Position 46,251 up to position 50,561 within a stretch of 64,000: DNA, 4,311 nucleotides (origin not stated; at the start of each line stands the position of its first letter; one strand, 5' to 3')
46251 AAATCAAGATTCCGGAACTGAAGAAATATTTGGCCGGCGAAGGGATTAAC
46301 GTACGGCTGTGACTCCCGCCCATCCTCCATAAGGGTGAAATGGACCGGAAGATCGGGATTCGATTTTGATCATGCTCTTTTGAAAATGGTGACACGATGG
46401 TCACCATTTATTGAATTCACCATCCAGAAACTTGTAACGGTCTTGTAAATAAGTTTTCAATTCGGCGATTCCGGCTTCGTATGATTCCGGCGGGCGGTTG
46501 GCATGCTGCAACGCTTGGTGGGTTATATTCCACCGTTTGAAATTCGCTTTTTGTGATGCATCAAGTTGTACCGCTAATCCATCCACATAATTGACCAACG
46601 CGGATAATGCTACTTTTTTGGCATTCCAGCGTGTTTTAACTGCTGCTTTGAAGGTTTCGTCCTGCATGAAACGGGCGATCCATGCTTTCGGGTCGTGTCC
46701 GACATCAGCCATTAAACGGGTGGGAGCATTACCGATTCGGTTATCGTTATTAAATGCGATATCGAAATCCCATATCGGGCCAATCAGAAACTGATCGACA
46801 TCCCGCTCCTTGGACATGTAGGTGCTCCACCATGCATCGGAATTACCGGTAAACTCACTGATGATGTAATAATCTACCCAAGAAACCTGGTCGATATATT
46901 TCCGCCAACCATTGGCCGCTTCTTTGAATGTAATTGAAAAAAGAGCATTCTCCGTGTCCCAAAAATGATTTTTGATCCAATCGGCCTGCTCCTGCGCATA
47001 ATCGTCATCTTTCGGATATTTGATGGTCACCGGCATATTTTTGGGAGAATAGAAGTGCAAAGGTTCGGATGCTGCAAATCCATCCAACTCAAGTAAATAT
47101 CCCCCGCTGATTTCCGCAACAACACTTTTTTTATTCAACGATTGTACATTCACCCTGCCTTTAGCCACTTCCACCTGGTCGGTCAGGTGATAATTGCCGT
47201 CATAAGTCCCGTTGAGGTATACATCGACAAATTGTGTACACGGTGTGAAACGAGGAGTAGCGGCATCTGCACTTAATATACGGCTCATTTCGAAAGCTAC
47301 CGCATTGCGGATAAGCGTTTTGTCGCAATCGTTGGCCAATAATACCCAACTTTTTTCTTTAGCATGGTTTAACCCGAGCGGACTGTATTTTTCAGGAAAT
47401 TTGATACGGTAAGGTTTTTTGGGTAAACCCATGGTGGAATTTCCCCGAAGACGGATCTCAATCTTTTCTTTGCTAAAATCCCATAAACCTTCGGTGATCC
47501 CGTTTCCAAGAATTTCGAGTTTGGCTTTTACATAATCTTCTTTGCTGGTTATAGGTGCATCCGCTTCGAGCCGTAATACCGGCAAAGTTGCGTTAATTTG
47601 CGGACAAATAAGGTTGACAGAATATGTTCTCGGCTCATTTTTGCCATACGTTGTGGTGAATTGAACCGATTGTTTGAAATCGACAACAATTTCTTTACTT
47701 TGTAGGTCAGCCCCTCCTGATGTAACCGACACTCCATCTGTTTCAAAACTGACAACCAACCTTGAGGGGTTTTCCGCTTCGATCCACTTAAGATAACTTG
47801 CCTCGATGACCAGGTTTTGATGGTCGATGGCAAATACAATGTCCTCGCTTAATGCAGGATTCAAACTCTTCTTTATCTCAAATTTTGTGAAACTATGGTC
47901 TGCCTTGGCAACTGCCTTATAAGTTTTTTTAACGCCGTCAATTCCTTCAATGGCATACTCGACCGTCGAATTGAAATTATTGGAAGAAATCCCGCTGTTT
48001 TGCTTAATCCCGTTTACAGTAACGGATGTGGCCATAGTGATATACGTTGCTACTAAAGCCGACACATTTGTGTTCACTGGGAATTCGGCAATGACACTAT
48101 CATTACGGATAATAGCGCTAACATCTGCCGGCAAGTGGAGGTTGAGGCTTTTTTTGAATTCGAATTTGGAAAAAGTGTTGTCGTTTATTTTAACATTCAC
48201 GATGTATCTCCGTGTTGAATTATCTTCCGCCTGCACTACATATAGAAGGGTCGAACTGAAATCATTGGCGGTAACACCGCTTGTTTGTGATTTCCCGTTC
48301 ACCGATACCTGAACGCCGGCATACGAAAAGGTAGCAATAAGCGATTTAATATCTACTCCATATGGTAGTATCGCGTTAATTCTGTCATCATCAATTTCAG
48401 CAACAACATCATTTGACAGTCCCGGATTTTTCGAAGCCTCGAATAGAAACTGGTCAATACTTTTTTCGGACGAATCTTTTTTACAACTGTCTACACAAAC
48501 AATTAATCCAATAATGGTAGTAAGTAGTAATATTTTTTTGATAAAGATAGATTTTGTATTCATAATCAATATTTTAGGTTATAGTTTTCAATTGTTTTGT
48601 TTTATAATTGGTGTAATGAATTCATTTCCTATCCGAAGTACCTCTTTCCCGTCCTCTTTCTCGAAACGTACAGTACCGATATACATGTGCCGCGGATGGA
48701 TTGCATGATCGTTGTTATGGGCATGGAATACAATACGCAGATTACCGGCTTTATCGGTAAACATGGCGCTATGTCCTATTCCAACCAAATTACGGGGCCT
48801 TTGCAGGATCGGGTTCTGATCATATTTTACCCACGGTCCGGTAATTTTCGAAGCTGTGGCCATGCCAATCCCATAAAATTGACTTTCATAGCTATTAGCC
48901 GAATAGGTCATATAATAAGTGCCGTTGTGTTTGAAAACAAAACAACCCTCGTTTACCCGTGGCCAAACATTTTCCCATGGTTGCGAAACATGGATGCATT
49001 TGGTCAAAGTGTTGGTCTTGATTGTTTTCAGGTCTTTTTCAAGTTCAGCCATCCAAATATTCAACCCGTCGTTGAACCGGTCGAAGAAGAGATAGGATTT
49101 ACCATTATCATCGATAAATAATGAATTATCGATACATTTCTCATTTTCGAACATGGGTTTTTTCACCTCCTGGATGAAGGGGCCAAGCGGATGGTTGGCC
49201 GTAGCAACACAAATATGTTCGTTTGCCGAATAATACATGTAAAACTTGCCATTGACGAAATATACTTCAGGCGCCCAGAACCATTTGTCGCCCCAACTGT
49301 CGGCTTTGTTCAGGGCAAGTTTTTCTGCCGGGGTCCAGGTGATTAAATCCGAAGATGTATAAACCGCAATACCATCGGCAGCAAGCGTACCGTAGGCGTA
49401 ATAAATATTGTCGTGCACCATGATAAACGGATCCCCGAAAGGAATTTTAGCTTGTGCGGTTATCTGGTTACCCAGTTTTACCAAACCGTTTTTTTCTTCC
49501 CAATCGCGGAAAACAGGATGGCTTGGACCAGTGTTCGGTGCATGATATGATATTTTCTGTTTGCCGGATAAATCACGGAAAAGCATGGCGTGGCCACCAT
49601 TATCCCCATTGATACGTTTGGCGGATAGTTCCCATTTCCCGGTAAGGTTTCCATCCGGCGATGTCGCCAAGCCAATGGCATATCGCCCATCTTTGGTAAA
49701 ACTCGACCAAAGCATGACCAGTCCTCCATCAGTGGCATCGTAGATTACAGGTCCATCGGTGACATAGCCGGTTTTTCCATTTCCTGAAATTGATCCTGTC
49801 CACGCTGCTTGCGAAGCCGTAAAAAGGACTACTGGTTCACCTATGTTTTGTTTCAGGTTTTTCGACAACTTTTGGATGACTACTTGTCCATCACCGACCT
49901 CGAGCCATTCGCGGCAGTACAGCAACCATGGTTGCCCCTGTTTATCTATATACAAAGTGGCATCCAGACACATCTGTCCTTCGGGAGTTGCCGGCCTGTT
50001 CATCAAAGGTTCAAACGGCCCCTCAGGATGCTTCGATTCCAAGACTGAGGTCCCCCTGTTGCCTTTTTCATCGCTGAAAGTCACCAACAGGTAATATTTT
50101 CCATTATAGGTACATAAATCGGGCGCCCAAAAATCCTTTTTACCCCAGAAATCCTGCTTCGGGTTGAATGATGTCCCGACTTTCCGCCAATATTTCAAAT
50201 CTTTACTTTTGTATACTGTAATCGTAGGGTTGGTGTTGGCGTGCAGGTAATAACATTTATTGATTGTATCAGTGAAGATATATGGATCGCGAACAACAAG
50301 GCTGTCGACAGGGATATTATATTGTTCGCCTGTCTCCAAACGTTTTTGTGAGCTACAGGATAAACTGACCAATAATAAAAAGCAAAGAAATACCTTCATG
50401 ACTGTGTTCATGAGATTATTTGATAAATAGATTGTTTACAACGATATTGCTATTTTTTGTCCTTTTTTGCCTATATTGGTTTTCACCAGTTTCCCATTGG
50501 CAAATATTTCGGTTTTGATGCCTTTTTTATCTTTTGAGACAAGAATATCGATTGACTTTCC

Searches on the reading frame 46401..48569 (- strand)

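Call 103: search_protein_families(library=pfam, proteins=[window:46401-48569:-], max_evalue=0.00001)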
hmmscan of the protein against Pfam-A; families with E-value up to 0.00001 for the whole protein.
window:46401-48569:- (722 aa): 1 family
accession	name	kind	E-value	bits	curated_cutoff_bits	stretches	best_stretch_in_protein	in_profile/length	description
PF08757.17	CotH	-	2.4e-39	136.2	23.8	1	372-715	1-322/322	CotH kinase protein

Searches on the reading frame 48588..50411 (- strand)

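Call 103: search_protein_families(library=pfam, proteins=[window:48588-50411:-], max_evalue=0.00001)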
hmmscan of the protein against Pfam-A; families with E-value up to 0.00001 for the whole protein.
window:48588-50411:- (607 aa): 2 families
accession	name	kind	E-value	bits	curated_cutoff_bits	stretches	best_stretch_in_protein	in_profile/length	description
PF04616.20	Glyco_hydro_43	-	8.9e-97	324.3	32.2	2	327-585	12-284/288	Glycosyl hydrolases family 43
PF00251.26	Glyco_hydro_32N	-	9.3e-08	32.4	22.1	0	39-91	130-183/307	Glycosyl hydrolases family 32 N-terminal domain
